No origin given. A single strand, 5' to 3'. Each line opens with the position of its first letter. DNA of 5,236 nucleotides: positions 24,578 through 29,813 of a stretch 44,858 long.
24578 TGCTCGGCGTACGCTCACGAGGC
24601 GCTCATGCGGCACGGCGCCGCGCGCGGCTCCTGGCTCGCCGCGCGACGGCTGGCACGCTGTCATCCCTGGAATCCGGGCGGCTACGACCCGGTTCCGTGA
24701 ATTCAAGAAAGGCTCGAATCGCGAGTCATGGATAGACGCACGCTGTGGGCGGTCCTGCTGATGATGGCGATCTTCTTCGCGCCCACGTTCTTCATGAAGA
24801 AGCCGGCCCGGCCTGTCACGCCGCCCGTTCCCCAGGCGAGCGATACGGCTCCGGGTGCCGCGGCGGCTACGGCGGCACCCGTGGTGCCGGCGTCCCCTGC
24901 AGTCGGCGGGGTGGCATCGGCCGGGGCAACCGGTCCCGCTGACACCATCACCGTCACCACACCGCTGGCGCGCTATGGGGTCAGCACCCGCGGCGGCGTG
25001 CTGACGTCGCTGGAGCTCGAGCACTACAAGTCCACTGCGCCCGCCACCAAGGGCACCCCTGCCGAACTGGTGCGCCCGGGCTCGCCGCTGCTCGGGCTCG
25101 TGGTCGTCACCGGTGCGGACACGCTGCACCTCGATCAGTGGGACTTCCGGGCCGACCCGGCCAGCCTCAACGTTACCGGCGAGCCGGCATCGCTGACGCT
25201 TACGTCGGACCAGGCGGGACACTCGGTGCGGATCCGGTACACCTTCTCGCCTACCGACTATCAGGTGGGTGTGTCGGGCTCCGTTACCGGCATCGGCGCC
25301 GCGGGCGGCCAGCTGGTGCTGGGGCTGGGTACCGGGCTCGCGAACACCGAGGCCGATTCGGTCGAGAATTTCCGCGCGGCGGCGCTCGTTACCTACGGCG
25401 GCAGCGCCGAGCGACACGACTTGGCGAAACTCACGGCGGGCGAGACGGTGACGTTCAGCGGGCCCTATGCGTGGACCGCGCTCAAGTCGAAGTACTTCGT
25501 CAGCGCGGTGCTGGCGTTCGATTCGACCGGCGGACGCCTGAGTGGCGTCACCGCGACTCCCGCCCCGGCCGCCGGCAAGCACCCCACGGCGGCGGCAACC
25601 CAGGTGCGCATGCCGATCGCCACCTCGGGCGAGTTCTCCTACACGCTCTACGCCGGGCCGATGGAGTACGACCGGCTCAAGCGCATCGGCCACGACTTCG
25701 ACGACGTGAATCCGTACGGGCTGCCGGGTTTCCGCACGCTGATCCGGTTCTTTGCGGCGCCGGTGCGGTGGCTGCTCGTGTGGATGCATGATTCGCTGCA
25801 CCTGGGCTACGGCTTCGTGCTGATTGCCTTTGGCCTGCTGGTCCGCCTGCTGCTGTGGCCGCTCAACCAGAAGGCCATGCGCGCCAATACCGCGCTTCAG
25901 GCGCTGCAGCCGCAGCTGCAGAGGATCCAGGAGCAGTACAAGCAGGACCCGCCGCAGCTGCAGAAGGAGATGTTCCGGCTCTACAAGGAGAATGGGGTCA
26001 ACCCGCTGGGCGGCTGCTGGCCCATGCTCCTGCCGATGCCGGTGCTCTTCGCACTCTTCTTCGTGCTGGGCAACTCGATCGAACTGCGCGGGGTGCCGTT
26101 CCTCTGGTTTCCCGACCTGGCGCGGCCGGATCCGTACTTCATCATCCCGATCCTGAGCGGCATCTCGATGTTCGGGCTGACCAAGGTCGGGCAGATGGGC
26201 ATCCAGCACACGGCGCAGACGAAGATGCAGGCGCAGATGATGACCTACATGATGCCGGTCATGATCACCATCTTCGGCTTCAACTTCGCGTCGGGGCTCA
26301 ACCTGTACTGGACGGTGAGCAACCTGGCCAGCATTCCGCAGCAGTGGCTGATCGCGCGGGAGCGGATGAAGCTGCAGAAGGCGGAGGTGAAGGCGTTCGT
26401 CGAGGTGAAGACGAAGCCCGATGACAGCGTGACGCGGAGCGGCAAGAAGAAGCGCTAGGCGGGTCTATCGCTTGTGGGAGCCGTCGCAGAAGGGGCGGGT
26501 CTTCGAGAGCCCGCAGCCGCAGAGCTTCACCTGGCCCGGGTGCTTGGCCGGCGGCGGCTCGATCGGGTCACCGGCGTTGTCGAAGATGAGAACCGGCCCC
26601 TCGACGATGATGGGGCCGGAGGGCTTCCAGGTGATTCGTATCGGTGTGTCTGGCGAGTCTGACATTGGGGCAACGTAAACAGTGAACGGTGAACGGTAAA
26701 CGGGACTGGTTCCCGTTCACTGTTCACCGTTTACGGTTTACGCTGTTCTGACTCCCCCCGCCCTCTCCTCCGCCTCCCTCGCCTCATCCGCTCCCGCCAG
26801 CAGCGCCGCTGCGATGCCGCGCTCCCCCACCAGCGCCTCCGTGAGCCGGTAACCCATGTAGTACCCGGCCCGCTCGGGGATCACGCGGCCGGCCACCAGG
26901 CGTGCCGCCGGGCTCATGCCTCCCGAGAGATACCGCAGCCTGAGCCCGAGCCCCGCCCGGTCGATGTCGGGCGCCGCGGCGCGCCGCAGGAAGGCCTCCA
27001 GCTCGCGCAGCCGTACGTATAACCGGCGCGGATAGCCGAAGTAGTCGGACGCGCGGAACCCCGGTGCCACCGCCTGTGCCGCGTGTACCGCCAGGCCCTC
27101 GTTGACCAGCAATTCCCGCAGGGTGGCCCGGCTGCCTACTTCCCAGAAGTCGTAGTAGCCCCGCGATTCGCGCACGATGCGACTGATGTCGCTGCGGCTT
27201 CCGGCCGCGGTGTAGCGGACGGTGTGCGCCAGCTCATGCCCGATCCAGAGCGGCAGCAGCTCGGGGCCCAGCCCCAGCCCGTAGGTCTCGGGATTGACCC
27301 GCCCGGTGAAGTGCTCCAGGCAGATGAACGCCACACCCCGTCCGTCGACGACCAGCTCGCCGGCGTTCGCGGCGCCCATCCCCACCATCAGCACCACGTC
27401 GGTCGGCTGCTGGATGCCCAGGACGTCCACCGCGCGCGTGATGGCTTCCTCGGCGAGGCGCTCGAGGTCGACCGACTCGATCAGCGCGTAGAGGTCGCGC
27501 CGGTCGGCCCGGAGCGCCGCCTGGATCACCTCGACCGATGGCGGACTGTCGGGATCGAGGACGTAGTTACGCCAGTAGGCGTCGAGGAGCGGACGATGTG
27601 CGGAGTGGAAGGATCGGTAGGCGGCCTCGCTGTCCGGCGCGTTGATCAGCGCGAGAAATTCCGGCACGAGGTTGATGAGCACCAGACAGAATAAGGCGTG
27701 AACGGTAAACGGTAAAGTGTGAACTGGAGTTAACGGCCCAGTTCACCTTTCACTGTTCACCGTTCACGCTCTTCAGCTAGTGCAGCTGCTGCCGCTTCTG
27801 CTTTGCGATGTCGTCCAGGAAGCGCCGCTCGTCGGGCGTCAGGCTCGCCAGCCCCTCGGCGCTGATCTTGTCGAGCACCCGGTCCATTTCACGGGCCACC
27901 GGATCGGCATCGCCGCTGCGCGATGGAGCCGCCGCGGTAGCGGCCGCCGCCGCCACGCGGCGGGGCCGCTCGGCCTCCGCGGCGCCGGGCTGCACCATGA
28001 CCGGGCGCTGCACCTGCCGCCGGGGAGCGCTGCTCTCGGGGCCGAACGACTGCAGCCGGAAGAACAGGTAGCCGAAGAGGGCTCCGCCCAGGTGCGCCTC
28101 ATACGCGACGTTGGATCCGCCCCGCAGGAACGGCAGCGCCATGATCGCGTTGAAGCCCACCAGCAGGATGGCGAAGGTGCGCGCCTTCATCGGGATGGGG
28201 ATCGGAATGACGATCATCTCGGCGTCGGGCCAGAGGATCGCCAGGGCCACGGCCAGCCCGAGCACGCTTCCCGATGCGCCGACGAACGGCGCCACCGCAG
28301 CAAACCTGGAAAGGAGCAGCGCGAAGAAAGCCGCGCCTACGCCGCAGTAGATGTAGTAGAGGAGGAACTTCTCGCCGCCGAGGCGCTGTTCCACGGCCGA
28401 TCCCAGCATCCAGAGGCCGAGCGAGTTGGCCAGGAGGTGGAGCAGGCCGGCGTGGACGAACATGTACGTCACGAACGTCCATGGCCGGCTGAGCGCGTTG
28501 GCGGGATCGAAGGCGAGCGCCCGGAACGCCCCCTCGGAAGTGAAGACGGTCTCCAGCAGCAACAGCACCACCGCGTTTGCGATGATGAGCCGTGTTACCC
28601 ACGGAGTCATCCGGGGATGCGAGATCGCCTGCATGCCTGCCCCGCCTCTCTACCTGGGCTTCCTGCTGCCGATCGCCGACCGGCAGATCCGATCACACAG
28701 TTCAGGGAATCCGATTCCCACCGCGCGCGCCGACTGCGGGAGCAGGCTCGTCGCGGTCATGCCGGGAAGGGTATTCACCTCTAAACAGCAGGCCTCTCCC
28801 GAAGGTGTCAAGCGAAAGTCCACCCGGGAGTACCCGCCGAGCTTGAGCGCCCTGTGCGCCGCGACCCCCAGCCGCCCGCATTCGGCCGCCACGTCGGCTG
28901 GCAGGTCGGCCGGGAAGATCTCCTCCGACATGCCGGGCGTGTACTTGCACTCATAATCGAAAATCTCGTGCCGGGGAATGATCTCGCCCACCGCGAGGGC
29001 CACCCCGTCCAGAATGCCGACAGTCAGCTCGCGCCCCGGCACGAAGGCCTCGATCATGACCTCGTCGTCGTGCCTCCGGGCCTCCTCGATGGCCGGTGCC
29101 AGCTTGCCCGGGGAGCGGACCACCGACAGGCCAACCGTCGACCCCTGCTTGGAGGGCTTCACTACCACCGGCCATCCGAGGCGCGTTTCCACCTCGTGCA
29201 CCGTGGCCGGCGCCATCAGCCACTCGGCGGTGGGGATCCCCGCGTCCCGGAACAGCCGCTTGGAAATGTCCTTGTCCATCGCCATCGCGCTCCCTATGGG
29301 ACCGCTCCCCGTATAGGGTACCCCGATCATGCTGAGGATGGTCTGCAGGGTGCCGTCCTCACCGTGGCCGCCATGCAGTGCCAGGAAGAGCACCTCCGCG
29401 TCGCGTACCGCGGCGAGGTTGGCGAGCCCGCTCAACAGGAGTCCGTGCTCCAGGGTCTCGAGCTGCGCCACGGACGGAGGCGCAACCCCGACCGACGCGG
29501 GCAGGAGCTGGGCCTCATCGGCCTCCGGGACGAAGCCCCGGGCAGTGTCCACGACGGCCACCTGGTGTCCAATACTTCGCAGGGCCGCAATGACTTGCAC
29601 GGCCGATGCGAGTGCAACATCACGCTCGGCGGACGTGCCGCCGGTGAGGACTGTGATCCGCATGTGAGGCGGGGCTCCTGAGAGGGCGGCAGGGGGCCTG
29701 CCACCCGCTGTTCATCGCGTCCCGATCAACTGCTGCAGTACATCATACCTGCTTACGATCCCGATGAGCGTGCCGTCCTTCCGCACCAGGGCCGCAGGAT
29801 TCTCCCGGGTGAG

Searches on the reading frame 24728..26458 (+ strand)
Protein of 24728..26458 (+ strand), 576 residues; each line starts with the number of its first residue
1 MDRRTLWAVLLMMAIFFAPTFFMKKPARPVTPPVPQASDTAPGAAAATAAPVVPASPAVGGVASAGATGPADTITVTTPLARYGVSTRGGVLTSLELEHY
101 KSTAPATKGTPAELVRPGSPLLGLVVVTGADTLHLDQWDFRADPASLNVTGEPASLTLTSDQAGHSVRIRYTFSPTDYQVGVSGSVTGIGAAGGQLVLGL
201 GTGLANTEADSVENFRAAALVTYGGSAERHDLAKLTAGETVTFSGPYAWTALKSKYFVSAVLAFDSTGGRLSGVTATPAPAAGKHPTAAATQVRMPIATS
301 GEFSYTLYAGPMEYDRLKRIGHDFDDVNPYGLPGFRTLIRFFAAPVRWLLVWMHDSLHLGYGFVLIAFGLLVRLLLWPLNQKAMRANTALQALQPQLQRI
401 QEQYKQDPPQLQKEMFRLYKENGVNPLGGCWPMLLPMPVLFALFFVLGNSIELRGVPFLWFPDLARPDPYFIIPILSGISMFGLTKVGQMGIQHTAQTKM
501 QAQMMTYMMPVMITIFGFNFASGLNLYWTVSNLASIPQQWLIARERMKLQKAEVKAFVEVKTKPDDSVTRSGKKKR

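Call 54: search_protein_families(library=pfam, proteins=[window:24728-26458:+], max_evalue=0.0001)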
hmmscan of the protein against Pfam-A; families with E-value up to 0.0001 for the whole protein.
window:24728-26458:+ (576 aa): 2 families
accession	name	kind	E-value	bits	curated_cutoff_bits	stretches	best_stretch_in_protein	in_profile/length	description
PF02096.25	60KD_IMP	-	5e-54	183.1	35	1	361-543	1-162/163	60Kd inner membrane protein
PF14849.12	YidC_periplas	-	2.6e-27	96.9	24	1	74-348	2-282/283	YidC periplasmic domain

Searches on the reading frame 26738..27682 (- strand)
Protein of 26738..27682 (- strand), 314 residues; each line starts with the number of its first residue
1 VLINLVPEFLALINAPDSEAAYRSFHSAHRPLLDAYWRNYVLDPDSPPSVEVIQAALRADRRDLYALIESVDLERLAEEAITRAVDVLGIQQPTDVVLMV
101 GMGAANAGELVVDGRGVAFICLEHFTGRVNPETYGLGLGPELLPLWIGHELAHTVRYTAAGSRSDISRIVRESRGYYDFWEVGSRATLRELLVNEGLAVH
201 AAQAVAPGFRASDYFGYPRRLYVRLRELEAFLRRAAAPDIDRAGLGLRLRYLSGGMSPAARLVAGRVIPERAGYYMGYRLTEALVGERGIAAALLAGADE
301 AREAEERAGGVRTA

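Call 54: search_protein_families(library=pfam, proteins=[window:26738-27682:-], max_evalue=0.0001)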
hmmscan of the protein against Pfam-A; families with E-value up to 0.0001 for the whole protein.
window:26738-27682:- (314 aa): 1 family
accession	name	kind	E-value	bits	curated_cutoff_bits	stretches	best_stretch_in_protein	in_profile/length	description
PF10026.15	DUF2268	-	1e-08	35.3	23.6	1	184-289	87-179/195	Predicted Zn-dependent protease (DUF2268)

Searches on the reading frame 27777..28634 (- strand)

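Call 55: search_protein_families(library=pfam, proteins=[window:27777-28634:-], max_evalue=0.0001)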
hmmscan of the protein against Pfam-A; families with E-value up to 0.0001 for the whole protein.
window:27777-28634:- (285 aa): 3 families
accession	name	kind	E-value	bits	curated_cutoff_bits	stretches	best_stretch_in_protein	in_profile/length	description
PF01694.28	Rhomboid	-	7.7e-29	101.2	22.6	1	50-191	3-136/143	Rhomboid domain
PF20216.3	DUF6576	-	2.2e-06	28.2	27.3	1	248-278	16-46/47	Family of unknown function (DUF6576)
PF08551.15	DUF1751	-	1.1e-05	26.3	22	1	44-111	1-68/99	Eukaryotic integral membrane protein (DUF1751)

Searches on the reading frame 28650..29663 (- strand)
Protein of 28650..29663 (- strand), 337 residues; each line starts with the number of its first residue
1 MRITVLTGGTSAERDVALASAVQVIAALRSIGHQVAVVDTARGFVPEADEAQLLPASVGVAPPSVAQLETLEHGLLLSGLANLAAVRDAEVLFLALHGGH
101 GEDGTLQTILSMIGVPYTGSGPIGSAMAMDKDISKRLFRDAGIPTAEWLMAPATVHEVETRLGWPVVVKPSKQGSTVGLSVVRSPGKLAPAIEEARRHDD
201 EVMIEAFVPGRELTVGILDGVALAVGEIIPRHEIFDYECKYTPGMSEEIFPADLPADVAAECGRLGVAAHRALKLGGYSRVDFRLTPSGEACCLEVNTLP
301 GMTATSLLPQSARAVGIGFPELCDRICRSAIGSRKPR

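Call 55: search_protein_families(library=pfam, proteins=[window:28650-29663:-], max_evalue=0.0001)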
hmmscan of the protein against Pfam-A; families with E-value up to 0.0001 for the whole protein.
window:28650-29663:- (337 aa): 4 families
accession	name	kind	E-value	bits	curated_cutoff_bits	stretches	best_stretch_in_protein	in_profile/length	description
PF07478.18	Dala_Dala_lig_C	-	4.2e-51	173.8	24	1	143-326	7-202/204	D-ala D-ala ligase C-terminus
PF01820.27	Dala_Dala_lig_N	-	7.3e-21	75.4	34.6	1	2-120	1-121/121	D-ala D-ala ligase N-terminus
PF02222.28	ATP-grasp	-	5.7e-07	29.8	27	1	137-214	2-83/179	ATP-grasp domain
PF02786.22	CPSase_L_D2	-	6.3e-05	23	19.8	0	130-298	1-178/211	Carbamoyl-phosphate synthase L chain, ATP binding domain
